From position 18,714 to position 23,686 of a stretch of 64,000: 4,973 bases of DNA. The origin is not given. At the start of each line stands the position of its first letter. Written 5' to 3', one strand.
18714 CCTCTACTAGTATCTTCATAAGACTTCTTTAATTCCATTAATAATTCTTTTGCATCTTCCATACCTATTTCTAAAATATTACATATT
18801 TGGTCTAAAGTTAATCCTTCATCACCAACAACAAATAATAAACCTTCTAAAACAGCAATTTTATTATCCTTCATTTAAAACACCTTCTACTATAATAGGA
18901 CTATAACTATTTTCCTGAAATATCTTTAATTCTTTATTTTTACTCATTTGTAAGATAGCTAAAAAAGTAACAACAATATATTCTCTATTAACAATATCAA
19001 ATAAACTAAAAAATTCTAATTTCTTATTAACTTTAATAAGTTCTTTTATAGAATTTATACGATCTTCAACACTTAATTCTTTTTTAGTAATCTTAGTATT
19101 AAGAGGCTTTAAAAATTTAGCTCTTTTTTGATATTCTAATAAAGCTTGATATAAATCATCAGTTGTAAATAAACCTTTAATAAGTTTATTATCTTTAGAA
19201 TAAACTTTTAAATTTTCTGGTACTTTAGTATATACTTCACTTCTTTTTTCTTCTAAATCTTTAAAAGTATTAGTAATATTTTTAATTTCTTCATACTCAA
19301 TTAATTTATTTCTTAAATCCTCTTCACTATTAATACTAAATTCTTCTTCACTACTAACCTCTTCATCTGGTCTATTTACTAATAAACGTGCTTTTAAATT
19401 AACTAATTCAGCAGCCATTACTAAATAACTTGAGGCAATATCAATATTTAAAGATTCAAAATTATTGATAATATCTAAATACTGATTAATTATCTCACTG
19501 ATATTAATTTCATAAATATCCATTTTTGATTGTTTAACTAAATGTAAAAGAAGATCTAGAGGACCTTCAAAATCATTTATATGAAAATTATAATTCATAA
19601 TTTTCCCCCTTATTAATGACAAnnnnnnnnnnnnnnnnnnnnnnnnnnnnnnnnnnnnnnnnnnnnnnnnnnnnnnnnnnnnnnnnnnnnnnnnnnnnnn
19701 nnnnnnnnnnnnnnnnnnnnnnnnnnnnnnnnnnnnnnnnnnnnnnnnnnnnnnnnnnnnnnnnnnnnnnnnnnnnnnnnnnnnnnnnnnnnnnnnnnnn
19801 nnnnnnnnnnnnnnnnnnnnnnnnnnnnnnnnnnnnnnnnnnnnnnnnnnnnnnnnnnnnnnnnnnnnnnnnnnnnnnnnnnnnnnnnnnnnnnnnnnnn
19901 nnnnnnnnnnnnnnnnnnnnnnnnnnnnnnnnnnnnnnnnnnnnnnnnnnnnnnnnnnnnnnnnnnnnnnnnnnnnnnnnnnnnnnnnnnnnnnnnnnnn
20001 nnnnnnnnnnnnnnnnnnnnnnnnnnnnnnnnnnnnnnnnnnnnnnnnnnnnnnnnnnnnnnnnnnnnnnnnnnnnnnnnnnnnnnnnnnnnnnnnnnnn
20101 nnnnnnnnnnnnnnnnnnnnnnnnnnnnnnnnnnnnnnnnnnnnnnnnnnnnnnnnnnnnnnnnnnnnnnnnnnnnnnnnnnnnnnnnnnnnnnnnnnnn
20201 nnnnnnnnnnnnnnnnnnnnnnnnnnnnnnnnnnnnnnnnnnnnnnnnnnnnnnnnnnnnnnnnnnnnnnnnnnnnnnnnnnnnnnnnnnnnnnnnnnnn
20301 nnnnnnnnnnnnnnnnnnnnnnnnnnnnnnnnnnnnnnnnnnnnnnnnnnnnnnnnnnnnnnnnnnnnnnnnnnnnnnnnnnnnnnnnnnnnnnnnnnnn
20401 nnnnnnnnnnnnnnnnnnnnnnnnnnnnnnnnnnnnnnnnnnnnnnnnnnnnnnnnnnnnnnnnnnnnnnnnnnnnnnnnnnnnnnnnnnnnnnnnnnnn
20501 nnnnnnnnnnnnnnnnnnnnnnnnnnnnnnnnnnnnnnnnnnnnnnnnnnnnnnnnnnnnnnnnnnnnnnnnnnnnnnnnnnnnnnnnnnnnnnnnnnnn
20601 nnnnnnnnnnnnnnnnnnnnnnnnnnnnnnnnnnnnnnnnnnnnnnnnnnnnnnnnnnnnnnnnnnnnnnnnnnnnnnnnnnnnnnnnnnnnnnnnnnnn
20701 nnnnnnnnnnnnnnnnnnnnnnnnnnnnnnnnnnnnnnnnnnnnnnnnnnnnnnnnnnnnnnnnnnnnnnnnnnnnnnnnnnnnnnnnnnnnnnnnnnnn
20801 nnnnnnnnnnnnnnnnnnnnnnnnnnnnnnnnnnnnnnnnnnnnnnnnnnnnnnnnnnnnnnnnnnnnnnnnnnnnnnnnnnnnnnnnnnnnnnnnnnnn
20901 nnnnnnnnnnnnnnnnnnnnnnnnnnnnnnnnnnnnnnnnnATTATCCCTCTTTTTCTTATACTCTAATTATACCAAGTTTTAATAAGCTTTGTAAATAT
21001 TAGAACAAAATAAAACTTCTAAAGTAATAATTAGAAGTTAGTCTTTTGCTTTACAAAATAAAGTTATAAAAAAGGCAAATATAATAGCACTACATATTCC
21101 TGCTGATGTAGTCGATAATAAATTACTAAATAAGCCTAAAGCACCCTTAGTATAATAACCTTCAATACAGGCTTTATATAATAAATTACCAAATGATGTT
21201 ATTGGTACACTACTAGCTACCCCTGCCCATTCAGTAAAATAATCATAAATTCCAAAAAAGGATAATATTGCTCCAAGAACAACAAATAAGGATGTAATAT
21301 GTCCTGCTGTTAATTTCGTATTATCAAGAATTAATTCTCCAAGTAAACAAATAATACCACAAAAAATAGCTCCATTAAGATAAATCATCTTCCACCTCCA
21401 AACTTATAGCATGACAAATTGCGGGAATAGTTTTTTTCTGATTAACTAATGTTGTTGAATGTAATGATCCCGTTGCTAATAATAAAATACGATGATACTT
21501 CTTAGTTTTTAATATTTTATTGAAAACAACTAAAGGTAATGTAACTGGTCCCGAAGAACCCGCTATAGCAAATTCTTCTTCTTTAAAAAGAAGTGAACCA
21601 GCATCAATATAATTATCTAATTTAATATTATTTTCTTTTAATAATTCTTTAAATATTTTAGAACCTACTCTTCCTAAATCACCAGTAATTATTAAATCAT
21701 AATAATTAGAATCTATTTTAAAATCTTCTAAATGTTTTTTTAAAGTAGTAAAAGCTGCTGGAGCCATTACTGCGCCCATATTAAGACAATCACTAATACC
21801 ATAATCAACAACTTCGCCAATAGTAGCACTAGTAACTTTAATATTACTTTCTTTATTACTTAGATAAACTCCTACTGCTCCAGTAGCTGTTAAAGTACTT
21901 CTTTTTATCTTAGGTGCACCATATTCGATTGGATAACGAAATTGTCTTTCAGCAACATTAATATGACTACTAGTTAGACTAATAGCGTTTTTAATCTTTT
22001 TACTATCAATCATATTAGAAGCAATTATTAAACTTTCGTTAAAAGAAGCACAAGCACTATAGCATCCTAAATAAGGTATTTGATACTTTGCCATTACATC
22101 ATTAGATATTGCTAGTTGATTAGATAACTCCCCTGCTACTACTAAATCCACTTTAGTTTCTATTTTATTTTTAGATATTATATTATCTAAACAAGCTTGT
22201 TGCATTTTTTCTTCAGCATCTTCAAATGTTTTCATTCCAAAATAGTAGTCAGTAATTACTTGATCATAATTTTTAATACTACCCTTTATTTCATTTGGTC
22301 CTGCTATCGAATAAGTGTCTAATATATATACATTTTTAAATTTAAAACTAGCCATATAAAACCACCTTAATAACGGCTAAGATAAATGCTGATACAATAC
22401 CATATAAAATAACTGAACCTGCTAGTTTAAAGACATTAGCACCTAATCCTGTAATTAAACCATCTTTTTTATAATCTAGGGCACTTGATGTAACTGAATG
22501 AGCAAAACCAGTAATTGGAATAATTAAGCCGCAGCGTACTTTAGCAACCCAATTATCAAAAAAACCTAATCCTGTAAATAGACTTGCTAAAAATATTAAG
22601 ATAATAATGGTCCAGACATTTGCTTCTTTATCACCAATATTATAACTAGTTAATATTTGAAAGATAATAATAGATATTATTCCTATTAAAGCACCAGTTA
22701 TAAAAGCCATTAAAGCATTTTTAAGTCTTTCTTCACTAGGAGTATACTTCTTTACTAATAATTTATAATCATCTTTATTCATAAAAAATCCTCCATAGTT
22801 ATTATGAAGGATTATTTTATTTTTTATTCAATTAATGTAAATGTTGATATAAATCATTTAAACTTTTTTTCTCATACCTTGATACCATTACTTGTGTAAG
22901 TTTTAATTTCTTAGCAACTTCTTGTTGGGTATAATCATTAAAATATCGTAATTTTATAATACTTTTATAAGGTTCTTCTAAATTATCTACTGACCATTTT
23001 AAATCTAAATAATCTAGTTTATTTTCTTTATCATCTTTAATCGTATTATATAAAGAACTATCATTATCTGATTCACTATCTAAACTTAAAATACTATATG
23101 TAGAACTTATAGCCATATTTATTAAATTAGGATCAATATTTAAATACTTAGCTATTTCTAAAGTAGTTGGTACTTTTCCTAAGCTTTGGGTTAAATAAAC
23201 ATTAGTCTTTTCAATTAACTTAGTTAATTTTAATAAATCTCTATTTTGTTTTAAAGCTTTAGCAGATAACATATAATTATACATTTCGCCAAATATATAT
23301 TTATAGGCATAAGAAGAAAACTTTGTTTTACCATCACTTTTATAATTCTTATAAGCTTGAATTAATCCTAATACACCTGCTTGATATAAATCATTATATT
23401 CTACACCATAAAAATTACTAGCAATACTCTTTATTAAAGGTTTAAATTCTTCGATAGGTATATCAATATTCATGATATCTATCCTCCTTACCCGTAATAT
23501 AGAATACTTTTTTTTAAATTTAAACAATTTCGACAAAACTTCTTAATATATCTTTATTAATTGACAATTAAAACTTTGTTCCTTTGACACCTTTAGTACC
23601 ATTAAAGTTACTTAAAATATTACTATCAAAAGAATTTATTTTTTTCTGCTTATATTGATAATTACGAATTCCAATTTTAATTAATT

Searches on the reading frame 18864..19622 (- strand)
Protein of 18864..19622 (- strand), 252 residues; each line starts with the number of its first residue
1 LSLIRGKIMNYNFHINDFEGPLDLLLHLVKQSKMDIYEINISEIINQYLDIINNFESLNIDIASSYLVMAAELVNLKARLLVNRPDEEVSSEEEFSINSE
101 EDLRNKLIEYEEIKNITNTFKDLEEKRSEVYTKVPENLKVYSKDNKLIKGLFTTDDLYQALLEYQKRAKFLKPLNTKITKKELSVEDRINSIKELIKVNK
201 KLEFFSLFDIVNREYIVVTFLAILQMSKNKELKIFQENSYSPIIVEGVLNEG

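Call 15: search_protein_families(library=pfam, proteins=[window:18864-19622:-], max_evalue=0.001)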
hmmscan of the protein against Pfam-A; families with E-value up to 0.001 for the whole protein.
window:18864-19622:- (252 aa): 1 family
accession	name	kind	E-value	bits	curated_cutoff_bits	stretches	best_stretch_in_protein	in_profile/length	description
PF02616.19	SMC_ScpA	-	6.2e-30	105.3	24.6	1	28-246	1-230/232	Segregation and condensation protein ScpA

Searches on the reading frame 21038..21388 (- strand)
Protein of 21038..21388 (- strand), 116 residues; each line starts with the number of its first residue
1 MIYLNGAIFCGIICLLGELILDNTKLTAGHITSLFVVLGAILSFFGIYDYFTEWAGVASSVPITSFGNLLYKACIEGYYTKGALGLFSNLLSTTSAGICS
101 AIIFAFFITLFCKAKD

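Call 15: search_protein_families(library=pfam, proteins=[window:21038-21388:-], max_evalue=0.001)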
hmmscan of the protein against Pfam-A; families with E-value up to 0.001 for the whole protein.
window:21038-21388:- (116 aa): 1 family
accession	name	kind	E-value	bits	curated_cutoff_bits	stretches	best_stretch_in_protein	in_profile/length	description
PF03862.18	SpoVAC_SpoVAEB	-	5e-24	85.3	25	1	8-110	7-116/117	SpoVAC/SpoVAEB sporulation membrane protein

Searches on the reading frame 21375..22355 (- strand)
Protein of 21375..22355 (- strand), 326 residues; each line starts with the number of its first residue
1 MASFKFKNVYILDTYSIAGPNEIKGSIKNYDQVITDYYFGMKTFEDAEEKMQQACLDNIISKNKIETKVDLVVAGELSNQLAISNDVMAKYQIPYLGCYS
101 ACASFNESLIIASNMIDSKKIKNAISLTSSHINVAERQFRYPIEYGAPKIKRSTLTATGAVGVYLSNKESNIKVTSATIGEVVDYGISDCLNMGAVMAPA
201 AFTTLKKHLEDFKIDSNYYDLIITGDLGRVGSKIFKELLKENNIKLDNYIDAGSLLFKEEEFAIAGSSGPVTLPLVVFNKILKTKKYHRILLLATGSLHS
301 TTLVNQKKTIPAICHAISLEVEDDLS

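Call 15: search_protein_families(library=pfam, proteins=[window:21375-22355:-], max_evalue=0.001)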
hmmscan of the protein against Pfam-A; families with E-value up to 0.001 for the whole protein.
window:21375-22355:- (326 aa): 1 family
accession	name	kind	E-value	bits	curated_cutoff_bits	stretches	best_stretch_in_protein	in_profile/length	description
PF07451.17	SpoVAD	-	1.5e-100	336.6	22.1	1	7-320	9-329/329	Stage V sporulation protein AD (SpoVAD)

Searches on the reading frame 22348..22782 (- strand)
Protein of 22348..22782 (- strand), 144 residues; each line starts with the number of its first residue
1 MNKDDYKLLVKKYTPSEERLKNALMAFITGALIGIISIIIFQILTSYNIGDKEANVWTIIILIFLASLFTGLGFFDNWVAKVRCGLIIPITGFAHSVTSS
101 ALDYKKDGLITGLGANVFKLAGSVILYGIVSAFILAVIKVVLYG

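Call 15: search_protein_families(library=pfam, proteins=[window:22348-22782:-], max_evalue=0.001)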
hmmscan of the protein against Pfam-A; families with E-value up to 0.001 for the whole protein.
window:22348-22782:- (144 aa): 1 family
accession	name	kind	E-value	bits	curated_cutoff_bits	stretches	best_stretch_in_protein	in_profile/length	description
PF03862.18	SpoVAC_SpoVAEB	-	8e-28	97.5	25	1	22-138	1-117/117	SpoVAC/SpoVAEB sporulation membrane protein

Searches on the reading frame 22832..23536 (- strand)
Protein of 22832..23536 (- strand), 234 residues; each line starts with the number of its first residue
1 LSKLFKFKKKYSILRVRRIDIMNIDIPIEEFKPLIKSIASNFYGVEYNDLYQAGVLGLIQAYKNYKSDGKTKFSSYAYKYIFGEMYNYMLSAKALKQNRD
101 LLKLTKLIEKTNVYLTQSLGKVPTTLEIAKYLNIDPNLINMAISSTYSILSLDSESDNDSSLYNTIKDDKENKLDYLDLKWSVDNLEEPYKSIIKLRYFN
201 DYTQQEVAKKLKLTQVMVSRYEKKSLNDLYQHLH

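Call 15: search_protein_families(library=pfam, proteins=[window:22832-23536:-], max_evalue=0.001)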
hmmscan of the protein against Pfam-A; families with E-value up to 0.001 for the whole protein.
window:22832-23536:- (234 aa): 5 families
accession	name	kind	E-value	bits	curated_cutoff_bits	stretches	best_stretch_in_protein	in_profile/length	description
PF04542.20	Sigma70_r2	-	2.8e-10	40.3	24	1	28-92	2-68/71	Sigma-70 region 2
PF04545.22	Sigma70_r4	-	3.1e-09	36.6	24.1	1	186-229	5-48/50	Sigma-70, region 4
PF04539.22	Sigma70_r3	-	6.8e-08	33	25.3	1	107-171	5-72/78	Sigma-70 region 3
PF08281.18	Sigma70_r4_2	-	1.7e-06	28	25.7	1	184-219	9-44/54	Sigma-70, region 4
PF01381.28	HTH_3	-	0.00018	21.9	23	0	201-223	9-31/55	Helix-turn-helix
